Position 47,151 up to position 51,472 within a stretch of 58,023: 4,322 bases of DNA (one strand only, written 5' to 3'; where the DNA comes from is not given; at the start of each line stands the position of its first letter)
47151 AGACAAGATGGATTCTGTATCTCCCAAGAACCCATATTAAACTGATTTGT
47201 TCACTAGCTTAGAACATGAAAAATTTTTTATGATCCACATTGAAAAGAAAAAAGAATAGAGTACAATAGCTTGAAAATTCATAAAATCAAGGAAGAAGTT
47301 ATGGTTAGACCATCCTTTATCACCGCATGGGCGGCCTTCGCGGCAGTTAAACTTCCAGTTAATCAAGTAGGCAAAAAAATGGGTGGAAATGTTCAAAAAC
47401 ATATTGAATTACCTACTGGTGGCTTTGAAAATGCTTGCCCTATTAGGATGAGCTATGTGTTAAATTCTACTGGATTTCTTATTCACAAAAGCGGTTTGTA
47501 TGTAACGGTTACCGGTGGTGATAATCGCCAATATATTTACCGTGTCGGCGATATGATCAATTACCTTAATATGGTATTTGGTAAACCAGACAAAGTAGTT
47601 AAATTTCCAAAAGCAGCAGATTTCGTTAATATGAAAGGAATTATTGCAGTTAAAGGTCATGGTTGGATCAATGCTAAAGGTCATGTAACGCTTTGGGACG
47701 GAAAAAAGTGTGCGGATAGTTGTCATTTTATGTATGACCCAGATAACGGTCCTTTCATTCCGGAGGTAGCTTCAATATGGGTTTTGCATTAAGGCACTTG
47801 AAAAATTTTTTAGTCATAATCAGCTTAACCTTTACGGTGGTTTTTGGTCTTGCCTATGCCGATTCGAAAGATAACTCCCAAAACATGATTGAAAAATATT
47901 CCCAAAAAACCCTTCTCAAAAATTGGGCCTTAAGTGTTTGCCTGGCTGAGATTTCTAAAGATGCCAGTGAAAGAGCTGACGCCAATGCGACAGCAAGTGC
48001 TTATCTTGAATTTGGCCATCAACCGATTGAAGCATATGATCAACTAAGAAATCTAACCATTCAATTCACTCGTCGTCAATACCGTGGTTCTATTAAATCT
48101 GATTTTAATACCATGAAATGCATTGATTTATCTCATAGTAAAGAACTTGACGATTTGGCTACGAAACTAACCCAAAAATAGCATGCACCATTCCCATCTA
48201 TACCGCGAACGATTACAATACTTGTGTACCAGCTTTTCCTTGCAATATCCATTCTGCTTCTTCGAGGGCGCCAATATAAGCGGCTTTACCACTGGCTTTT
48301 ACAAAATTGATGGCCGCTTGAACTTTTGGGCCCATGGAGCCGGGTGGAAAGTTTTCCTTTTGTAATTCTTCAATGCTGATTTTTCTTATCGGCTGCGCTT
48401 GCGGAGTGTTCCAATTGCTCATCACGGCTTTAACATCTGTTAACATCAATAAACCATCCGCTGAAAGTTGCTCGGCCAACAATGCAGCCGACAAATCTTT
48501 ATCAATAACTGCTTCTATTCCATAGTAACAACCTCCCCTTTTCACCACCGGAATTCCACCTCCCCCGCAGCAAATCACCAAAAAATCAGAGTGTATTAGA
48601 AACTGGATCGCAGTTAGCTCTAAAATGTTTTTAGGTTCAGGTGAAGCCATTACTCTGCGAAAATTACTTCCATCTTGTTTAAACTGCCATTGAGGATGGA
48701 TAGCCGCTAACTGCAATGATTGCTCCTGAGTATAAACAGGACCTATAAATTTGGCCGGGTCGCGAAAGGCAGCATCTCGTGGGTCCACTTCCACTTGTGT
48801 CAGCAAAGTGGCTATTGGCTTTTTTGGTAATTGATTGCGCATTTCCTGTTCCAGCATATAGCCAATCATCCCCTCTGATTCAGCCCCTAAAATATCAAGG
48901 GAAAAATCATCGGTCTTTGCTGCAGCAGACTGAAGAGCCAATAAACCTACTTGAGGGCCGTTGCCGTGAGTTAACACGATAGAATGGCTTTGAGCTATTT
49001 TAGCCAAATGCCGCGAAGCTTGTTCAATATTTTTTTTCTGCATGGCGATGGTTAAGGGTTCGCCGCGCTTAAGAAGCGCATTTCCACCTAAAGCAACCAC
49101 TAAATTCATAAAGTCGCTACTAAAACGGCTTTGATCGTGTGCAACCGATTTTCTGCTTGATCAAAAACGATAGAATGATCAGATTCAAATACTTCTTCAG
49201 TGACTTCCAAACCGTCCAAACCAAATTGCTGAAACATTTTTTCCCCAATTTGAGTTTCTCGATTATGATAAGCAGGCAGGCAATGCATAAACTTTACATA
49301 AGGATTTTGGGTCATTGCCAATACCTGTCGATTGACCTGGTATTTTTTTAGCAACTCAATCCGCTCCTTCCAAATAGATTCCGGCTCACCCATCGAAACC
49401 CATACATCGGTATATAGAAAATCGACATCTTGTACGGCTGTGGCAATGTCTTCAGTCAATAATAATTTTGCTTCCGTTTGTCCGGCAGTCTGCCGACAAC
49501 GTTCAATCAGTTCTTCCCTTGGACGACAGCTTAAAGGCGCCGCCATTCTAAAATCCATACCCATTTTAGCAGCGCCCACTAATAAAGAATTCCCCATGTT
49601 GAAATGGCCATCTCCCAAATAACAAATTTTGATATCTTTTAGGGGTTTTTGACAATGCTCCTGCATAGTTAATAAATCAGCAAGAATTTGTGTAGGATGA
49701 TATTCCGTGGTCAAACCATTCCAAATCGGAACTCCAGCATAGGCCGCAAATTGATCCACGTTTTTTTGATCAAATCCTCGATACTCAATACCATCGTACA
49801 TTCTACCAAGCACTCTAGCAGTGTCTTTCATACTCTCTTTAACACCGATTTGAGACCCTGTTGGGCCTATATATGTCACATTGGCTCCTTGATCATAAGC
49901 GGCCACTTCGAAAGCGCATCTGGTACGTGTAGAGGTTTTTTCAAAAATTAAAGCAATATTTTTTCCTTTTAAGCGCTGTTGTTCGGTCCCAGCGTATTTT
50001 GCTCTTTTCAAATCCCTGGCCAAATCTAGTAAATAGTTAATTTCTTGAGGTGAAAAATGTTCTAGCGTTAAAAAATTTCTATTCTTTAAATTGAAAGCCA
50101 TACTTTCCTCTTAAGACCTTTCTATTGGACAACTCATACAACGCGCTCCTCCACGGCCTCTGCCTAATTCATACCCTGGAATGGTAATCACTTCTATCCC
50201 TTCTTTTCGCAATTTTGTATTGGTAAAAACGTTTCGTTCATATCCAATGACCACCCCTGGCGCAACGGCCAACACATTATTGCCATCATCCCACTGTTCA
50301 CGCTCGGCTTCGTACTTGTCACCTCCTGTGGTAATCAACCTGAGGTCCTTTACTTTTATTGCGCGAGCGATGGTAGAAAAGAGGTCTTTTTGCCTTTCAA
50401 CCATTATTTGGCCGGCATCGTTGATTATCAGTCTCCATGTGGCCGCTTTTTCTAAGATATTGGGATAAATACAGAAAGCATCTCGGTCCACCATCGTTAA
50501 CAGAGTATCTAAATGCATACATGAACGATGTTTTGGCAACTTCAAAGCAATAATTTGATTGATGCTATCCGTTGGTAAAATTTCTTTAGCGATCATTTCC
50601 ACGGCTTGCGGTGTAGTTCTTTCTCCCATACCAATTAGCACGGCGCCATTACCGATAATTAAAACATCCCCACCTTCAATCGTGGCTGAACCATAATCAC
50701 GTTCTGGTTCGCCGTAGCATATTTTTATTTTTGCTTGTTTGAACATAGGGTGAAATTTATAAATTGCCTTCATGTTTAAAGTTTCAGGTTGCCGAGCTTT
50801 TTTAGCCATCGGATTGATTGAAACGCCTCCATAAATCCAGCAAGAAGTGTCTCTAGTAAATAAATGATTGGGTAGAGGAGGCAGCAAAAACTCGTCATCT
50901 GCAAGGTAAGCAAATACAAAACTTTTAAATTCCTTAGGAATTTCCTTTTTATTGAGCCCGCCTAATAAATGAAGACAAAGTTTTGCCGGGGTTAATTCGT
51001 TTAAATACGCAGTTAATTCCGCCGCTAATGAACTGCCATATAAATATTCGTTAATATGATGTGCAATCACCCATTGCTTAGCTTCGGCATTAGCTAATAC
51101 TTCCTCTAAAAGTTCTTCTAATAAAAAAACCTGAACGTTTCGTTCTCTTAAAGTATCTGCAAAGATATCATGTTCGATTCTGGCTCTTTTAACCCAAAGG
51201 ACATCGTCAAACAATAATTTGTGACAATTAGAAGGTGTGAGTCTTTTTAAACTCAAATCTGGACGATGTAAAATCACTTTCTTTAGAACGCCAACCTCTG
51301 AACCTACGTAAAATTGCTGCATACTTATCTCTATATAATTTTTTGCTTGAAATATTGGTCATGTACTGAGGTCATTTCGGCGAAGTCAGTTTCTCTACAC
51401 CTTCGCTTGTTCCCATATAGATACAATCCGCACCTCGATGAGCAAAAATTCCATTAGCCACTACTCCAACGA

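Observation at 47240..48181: Orphan Tae4-Tai4 (T6SS-type cell-wall amidase effector + immunity) cassette inserted in the arginine deiminase locus, with no T6SS gene in sight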

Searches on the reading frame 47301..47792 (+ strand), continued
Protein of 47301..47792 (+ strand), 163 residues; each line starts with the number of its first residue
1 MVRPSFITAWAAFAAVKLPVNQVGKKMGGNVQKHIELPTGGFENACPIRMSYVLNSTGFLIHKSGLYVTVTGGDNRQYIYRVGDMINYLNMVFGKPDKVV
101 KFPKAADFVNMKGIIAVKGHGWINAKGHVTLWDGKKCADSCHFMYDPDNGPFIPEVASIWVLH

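Call 45: search_protein_families(library=pfam, proteins=[L055:256-1494:+, L055:1498-5118:+, L055:5863-6879:+, L055:6940-7479:+, L055:7483-8982:+, L055:9383-9934:+, L055:10921-12684:+, L055:13348-14493:+, L055:15874-17745:+, L055:17742-18785:+], max_evalue=0.00001)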
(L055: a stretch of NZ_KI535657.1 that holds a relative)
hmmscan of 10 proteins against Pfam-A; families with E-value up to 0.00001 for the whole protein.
L055:256-1494:+ (412 aa): 2 families
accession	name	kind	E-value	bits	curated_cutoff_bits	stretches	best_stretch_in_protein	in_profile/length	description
PF09850.14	DotU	-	3.3e-69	233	27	1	22-223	2-204/205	Type VI secretion system protein DotU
PF00691.25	OmpA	-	9.3e-15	55.2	27.2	1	290-388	1-98/98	OmpA family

L055:1498-5118:+ (1206 aa): 3 families
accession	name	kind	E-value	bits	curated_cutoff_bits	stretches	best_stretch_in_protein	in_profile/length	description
PF14331.11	IcmF-related_N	-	1.1e-88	297.3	25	1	211-480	3-258/259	IcmF-related N-terminal domain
PF06761.17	IcmF-related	-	6.1e-88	295.6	27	1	532-834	1-305/308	Intracellular multiplication and human macrophage-killing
PF06744.18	IcmF_C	-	6.3e-25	87.8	26.7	1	1089-1192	2-105/106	Type VI secretion protein IcmF C2-like domain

L055:5863-6879:+ (338 aa): 1 family
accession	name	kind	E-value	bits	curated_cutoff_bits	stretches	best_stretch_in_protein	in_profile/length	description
PF06812.17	ImpA_N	-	5.9e-35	120.4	26.9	1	7-130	1-118/119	ImpA, N-terminal, type VI secretion system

L055:6940-7479:+ (179 aa): 1 family
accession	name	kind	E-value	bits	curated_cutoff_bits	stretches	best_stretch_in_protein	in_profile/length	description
PF05591.17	T6SS_VipA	-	3e-58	196.5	24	1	17-166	2-152/155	Type VI secretion system, VipA, VC_A0107 or Hcp2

L055:7483-8982:+ (499 aa): 2 families
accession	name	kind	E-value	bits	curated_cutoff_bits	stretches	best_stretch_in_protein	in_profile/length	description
PF05943.17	VipB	-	9.1e-137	455.5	27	1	68-370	2-301/301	EvpB/VC_A0108, tail sheath N-terminal domain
PF18945.5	VipB_2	-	8.2e-45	152.1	27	1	380-491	2-112/112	EvpB/VC_A0108, tail sheath gpW/gp25-like domain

L055:9383-9934:+ (183 aa): 1 family
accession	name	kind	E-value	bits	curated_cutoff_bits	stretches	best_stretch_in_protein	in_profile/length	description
PF05638.18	T6SS_HCP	-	3.8e-37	127.9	23.5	1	29-154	1-127/129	Type VI secretion system effector, Hcp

L055:10921-12684:+ (587 aa): 2 families
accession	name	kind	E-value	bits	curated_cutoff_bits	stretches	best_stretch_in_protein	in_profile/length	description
PF20232.3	T6SS_FHA_C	-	3.1e-46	157.9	23.7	1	393-572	1-179/180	C-terminal domain of Type VI secretion system FHA protein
PF00498.31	FHA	-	1.7e-09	38.4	20.7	1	27-94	2-66/67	FHA domain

L055:13348-14493:+ (381 aa): 0 families

L055:15874-17745:+ (623 aa): 1 family
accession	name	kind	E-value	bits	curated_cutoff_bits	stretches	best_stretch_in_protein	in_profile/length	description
PF05947.17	T6SS_TssF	-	6.2e-219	729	25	1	1-620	1-608/608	Type VI secretion system, TssF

L055:17742-18785:+ (347 aa): 1 family
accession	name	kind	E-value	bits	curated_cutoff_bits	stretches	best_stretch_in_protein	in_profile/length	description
PF06996.16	T6SS_TssG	-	1.4e-100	337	24.6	1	29-330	2-304/304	Type VI secretion, TssG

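Call 48: search_protein_families(library=pfam, proteins=[L001:890-2677:+, L001:3425-4999:+, L001:3904-6771:+, L001:4486-7374:-, L001:6778-7278:+, L001:7294-8487:+, L001:7378-8643:-, L001:9737-10828:+, L001:11316-13103:+, L001:16650-19244:-], max_evalue=0.00001)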
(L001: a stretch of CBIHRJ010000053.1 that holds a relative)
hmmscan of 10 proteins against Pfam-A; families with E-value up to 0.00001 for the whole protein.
L001:890-2677:+ (595 aa): 3 families
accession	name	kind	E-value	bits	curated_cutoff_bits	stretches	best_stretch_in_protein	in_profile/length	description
PF02653.21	BPD_transp_2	-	2e-37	129.3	26.8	1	35-301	7-269/269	Branched-chain amino acid transport system / permease component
PF00005.33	ABC_tran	-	6.9e-33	114.6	25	1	364-521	2-136/137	ABC transporter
PF12399.14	BCA_ABC_TP_C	-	9.7e-14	51.1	25.5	1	571-594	2-25/27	Branched-chain amino acid ATP-binding cassette transporter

L001:3425-4999:+ (524 aa): 1 family
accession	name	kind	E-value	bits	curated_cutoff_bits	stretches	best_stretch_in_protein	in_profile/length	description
PF01144.29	CoA_trans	-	2.2e-34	119.2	23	1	12-239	11-215/217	Coenzyme A transferase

L001:3904-6771:+ (955 aa): 5 families
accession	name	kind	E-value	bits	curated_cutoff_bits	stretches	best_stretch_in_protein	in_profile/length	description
PF12806.12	Acyl-CoA_dh_C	-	1.3e-19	71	30.3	1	841-940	12-114/124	Acetyl-CoA dehydrogenase C-terminal like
PF00441.29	Acyl-CoA_dh_1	-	1.2e-17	64.8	22.4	1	644-809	2-142/150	Acyl-CoA dehydrogenase, C-terminal domain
PF02770.24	Acyl-CoA_dh_M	-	4e-14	53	33.3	1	529-633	2-96/97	Acyl-CoA dehydrogenase, middle domain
PF02771.21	Acyl-CoA_dh_N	-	1.3e-12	48.5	22.9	1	408-524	7-113/113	Acyl-CoA dehydrogenase, N-terminal domain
PF22924.1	ACOX_C_alpha1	-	9.8e-08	32.4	27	1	653-807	4-159/169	Acyl-CoA oxidase, C-alpha1 domain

L001:4486-7374:- (962 aa): 0 families

L001:6778-7278:+ (166 aa): 3 families
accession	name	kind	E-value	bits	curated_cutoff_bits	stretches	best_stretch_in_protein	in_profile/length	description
PF01047.28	MarR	-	4.1e-15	55.9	24.6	1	59-113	4-58/59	MarR family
PF12802.13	MarR_2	-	2.6e-09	37.6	27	1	63-113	10-61/61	MarR family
PF22381.2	Staph_reg_Sar_Rot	-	2.7e-08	34.2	27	1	49-125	5-81/85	Transcriptional regulator SarA/Rot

L001:7294-8487:+ (397 aa): 2 families
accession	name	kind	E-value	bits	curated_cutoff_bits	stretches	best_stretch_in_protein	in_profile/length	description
PF13609.12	Porin_4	-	1.8e-48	166.3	27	1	43-368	1-309/310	Gram-negative porin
PF00267.27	Porin_1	-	1.2e-10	41.8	23.7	1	95-168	30-103/337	Gram-negative porin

L001:7378-8643:- (421 aa): 0 families

L001:9737-10828:+ (363 aa): 0 families

L001:11316-13103:+ (595 aa): 0 families

L001:16650-19244:- (864 aa): 2 families
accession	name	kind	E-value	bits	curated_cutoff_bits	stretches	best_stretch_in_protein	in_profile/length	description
PF13290.12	CHB_HEX_C_1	-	3.2e-28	97.9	22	2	612-677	3-67/67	Chitobiase/beta-hexosaminidase C-terminal domain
PF13287.12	Fn3_assoc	-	7.2e-22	77.7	23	2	634-680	14-59/59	Fn3 associated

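Call 52: find_related_loci(query=A1, collection=metagenome_contigs, flank=10000)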
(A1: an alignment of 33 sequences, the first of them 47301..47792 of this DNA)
Query A1 (163 aa) in metagenome_contigs; peptide patterns used: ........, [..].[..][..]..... (x = any residue, [..] = any of these).
180 stretches matched a pattern; 141 encode a relative of the query (tblastn E <= 1e-3); the best 80 are kept; 80 distinct loci.
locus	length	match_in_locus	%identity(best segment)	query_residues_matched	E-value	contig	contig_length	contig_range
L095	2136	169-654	73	1-162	3e-86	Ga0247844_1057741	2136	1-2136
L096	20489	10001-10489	67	1-163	3e-78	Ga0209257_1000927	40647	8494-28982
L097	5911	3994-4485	71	1-163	2e-78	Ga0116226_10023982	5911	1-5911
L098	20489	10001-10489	67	1-163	3e-78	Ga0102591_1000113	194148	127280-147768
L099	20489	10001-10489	67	1-163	5e-78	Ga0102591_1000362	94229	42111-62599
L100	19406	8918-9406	68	1-163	1e-77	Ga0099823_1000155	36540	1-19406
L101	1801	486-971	68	1-162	2e-78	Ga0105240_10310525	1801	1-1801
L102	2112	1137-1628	67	1-162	6e-76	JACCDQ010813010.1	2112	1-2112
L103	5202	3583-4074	63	1-162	1e-73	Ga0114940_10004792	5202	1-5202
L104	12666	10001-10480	67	1-162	2e-73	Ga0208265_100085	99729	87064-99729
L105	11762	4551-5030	68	1-162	5e-72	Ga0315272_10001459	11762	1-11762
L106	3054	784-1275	65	1-162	2e-71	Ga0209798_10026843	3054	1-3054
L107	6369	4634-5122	63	1-163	6e-71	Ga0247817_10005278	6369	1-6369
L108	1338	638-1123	66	3-162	1e-74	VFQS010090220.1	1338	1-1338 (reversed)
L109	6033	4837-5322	61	1-162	7e-70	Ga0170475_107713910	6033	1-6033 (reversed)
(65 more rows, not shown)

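Call 70: find_encoding_contigs(protein=P0029, flank=10000, max_places=2)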
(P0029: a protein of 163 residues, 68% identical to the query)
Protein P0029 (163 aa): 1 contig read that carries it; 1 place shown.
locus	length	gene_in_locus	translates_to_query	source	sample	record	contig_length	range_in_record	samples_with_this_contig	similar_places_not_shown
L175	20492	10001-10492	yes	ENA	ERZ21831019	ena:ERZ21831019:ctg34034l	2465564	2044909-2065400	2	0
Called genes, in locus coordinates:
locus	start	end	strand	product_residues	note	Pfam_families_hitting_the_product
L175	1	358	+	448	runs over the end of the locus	PF00749:tRNA-synt_1c, PF19269:Anticodon_2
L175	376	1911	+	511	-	PF00672:HAMP, PF00512:HisKA, PF02518:HATPase_c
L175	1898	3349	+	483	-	PF00072:Response_reg, PF00158:Sigma54_activat, PF14532:Sigma54_activ_2, PF00004:AAA (weak), PF07728:AAA_5 (weak), PF25601:AAA_lid_14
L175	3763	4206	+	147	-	-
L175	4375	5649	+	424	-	PF07690:MFS_1, PF13347:MFS_2 (weak)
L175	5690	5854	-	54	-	-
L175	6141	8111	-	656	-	PF17764:PriA_3primeBD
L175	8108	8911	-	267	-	PF01177:Asp_Glu_race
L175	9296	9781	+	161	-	PF05638:T6SS_HCP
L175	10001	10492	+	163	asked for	PF14113:Tae4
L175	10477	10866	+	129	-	PF16695:Tai4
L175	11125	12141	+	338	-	PF05598:DUF772, PF01609:DDE_Tnp_1, PF13359:DDE_Tnp_4, PF13612:DDE_Tnp_1_3, PF13751:DDE_Tnp_1_6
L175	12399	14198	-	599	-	PF02129:Peptidase_S15, PF08530:PepX_C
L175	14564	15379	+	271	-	PF09339:HTH_IclR, PF01614:IclR_C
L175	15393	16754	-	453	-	PF00083:Sugar_tr, PF07690:MFS_1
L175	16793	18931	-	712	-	PF04879:Molybdop_Fe4S4, PF00384:Molybdopterin, PF01568:Molydop_binding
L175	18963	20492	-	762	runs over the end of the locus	PF01315:Ald_Xan_dh_C, PF02738:MoCoBD_1, PF20256:MoCoBD_2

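Call 73: search_dna_similar(query=window:47301-47792:+, collection=plasmids, mode=protein, max_rows=12)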
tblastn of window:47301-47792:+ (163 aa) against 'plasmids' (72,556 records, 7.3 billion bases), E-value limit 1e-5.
Records with a match: 17; places in all: 17; records where one place covers at least 80% of the query: 14.
Best place of each record, by identity: <60% 17.
By first word of the organism name: Ralstonia 12; Escherichia 2; Enterobacter 1; uncultured 1; Raoultella 1.
By predicted mobility (MOB-suite, as given by PLSDB): non-mobilizable 7; mobilizable 6; conjugative 4.
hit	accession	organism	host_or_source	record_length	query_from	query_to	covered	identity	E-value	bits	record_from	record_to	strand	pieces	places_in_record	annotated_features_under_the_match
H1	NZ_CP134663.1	Escherichia coli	Larus michahellis,bacteria,cloaca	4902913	1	162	99%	59.3%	3e-58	201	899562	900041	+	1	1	none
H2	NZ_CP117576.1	Escherichia albertii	whole organism,bird (unidentified ...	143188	2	162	99%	39.1%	1e-29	120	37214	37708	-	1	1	type VI secretion system amidase effector protein Tae4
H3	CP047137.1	Ralstonia solanacearum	Potato,Single cell,tuber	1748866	1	162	92%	37.4%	2e-11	92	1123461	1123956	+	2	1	none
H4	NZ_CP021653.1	Ralstonia solanacearum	Solanum lycopersicum,Tomato with ...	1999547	1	162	92%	37.4%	3e-11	91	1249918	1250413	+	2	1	none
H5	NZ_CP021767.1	Ralstonia solanacearum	Solanum lycopersicum,Tomato with ...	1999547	1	162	92%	37.4%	3e-11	91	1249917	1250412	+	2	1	none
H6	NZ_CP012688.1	Ralstonia solanacearum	Solanum commersonii,whole organism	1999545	1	162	92%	37.4%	3e-11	91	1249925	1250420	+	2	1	none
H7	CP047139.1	Ralstonia solanacearum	Potato,Single cell,tuber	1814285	1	162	92%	37.4%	3e-11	91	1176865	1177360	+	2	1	none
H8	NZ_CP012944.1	Ralstonia solanacearum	Cucumis sativus,cell culture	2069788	1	162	92%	35.5%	5e-13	97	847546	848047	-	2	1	none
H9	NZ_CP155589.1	Ralstonia solanacearum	Musa sp.,cell culture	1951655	1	162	92%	35.5%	5e-13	97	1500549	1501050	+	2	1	none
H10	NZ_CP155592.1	Ralstonia solanacearum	Musa sp.,cell culture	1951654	1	162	92%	35.5%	5e-13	97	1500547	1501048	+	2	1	none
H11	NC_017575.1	Ralstonia solanacearum Po82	-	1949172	1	162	92%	35.5%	5e-13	97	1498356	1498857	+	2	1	none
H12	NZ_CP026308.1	Ralstonia solanacearum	Musa sp.,pure culture,plants with Moko ...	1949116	1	162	92%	35.5%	5e-13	97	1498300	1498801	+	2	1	none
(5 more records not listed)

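Call 74: search_dna_similar(query=window:47301-47792:+, collection=phages, mode=protein, max_rows=8)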
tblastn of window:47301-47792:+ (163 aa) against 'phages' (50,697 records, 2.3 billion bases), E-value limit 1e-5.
Records with a match: 1; places in all: 1; records where one place covers at least 80% of the query: 1.
Best place of each record, by identity: 60-80% 1.
By first word of the organism name: Escherichia 1.
By host as written in the record: Escherichia coli O157:H7 ATCC 43895 1.
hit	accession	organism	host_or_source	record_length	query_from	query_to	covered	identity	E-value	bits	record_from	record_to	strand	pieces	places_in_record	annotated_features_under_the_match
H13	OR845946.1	Escherichia phage ECO95 1-6-1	Escherichia coli O157:H7 ATCC 43895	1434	1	162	99%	60.1%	7e-62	202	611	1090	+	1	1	record has no annotation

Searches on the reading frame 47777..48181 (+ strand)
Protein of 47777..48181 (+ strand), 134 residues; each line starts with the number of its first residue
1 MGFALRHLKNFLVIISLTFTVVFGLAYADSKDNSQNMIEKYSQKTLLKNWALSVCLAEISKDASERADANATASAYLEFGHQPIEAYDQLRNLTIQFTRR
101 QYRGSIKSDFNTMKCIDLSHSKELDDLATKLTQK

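Call 3: search_protein_families(library=pfam, proteins=[window:47777-48181:+], max_evalue=1)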
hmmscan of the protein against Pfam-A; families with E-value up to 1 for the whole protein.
window:47777-48181:+ (134 aa): 2 families
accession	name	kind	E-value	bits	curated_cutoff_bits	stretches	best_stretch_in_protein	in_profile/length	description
PF16695.10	Tai4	-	1.8e-15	57.7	27.1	1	47-127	3-91/92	Type VI secretion system (T6SS), amidase immunity protein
PF12725.13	DUF3810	-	0.056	13.2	28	1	4-100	60-150/311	Protein of unknown function (DUF3810)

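Call 4: search_protein_families(library=ncbifam, proteins=[window:47777-48181:+], max_evalue=1)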
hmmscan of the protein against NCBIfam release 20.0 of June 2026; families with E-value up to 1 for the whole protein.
window:47777-48181:+ (134 aa): 0 families

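Call 6: search_solved_structures(query=window:47777-48181:+, max_evalue=1, show_alignments=3)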
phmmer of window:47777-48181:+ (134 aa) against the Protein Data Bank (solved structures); distinct sequences matched with E-value up to 1: 6.
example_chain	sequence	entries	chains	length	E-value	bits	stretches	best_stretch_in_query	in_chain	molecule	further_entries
4hff_B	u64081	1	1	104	1.7e-27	99.2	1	37-132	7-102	Putative periplasmic protein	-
4j30_B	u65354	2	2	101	1.8e-27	99.1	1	37-132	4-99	Putative periplasmic protein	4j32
3zib_A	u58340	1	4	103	2.3e-14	56.8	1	37-130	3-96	RAP2A SMA2265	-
4b6i_A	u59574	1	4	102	5.2e-14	55.7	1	35-127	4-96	SMA2266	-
4hfk_B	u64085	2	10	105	1.3e-08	38.2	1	38-125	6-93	Putative uncharacterized protein | Uncharacterized protein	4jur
4ax2_A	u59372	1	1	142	1.4e-05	28.4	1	43-131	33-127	RAP1B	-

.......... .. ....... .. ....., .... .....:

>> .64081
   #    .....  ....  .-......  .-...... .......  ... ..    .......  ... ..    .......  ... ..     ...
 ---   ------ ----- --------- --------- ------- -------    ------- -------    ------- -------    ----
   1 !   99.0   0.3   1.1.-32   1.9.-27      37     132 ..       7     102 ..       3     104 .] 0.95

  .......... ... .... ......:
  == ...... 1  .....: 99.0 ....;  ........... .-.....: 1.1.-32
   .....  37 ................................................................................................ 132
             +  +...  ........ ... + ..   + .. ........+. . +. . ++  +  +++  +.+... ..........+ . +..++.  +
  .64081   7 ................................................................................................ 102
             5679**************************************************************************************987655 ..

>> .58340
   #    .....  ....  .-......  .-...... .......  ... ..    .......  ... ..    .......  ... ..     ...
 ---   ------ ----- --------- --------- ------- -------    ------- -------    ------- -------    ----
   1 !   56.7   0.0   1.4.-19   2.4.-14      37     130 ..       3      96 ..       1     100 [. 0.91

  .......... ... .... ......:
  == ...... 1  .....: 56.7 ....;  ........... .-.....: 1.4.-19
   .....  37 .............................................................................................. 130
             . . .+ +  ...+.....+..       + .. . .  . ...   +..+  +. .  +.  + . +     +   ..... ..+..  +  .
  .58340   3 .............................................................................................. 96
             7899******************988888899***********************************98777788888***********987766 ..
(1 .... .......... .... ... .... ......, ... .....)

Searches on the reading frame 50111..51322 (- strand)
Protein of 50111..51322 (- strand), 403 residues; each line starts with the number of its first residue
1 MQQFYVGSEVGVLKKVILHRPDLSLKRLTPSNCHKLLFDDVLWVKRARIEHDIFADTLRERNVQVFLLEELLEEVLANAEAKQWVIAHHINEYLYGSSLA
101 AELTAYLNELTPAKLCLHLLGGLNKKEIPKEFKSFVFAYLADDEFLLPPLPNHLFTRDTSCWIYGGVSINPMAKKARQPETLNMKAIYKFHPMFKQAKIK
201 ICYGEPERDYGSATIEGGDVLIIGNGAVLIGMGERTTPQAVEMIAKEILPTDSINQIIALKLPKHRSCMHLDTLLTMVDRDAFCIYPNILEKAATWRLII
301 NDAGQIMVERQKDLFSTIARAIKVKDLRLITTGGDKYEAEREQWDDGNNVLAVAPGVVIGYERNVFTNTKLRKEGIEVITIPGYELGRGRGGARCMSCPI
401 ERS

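Call 16: search_protein_families(library=pfam, proteins=[window:50111-51322:-], max_evalue=0.001)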
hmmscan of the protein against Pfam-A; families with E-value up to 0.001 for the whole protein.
window:50111-51322:- (403 aa): 2 families
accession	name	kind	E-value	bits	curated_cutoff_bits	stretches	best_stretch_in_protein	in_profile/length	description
PF02274.22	ADI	-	2.2e-133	445.4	22.8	1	35-402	2-377/377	Arginine deiminase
PF19420.4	DDAH_eukar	-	2.5e-11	43.8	23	1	149-400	56-290/291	N,N dimethylarginine dimethylhydrolase, eukaryotic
